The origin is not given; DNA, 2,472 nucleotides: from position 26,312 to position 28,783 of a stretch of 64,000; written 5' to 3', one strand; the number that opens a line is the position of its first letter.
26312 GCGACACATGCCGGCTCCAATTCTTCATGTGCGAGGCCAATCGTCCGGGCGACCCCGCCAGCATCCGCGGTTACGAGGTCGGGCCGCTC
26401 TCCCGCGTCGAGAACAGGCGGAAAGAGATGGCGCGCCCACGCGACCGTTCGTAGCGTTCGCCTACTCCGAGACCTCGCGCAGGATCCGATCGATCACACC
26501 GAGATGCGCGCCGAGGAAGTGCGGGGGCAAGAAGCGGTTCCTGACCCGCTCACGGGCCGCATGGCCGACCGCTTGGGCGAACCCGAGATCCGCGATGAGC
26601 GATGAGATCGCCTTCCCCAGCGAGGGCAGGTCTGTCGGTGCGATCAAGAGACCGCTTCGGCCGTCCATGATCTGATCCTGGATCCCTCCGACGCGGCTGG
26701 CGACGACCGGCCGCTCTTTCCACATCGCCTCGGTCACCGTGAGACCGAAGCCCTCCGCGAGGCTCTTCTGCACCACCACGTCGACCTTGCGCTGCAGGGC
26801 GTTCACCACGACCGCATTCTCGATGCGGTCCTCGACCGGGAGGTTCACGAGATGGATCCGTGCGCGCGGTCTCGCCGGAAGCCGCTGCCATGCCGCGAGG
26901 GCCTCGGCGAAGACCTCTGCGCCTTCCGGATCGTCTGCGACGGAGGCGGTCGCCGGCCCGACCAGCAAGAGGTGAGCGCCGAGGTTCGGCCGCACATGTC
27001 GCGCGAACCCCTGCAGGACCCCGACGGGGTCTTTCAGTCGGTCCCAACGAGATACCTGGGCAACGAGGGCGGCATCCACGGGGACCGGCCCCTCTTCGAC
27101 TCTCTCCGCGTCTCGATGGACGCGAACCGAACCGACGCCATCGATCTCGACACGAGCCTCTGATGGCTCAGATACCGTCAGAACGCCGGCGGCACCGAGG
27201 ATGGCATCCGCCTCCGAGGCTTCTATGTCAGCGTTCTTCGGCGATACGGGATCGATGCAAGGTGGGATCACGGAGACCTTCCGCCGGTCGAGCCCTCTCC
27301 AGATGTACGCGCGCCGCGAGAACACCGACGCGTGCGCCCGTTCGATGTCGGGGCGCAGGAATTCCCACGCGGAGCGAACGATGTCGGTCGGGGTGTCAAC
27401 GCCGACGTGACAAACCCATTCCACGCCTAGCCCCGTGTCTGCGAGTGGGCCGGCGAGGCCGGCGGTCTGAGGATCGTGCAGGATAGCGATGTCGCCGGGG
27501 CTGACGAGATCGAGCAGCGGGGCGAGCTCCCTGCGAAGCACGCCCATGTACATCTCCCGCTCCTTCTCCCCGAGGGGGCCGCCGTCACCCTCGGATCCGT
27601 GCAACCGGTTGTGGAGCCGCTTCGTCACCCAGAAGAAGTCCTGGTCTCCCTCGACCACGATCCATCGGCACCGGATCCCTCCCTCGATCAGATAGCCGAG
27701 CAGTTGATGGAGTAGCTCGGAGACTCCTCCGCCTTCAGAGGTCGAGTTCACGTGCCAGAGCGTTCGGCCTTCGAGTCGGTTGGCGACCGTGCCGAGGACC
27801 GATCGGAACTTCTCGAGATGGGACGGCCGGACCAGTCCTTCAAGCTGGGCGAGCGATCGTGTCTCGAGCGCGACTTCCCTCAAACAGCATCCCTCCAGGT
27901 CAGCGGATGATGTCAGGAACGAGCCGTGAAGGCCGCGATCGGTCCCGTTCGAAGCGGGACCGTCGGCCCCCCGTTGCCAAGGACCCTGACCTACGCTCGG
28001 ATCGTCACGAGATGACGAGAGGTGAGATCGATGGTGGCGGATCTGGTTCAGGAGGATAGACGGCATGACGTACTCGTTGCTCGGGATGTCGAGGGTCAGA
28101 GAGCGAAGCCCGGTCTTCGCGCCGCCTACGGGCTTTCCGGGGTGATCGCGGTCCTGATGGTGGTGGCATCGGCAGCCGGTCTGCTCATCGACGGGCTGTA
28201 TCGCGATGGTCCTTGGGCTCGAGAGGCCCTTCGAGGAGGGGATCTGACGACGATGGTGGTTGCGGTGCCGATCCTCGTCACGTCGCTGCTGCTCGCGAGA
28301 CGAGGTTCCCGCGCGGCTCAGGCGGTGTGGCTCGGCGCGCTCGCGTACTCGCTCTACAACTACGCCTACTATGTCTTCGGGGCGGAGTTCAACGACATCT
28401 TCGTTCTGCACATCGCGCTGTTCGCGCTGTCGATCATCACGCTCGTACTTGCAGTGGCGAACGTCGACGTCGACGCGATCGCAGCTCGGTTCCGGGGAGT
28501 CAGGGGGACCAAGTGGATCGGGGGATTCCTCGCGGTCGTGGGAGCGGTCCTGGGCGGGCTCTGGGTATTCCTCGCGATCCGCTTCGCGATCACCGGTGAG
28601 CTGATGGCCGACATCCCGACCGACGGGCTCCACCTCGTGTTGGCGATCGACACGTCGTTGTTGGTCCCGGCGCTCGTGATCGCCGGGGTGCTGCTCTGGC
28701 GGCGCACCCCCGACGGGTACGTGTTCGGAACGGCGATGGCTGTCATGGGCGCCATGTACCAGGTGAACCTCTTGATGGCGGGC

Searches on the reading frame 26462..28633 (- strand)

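Call 5: search_protein_families(library=pfam, proteins=[window:26462-28633:-], max_evalue=0.01)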
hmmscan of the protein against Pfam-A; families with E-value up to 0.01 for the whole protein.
window:26462-28633:- (723 aa): 4 families
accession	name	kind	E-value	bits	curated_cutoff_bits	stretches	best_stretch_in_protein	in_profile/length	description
PF21269.3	TreT_GT1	-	1.4e-35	122.5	27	1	294-444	1-143/144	Trehalose synthase, N-terminal domain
PF00534.26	Glycos_transf_1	-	6.2e-15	55.6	26.4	1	610-696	86-172/172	Glycosyl transferases group 1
PF13692.12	Glyco_trans_1_4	-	1.5e-14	54.9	27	1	610-682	70-142/142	Glycosyl transferases group 1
PF20706.3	GT4-conflict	-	2e-05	24.2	26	1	610-666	275-335/385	Family 4 Glycosyltransferase in conflict systems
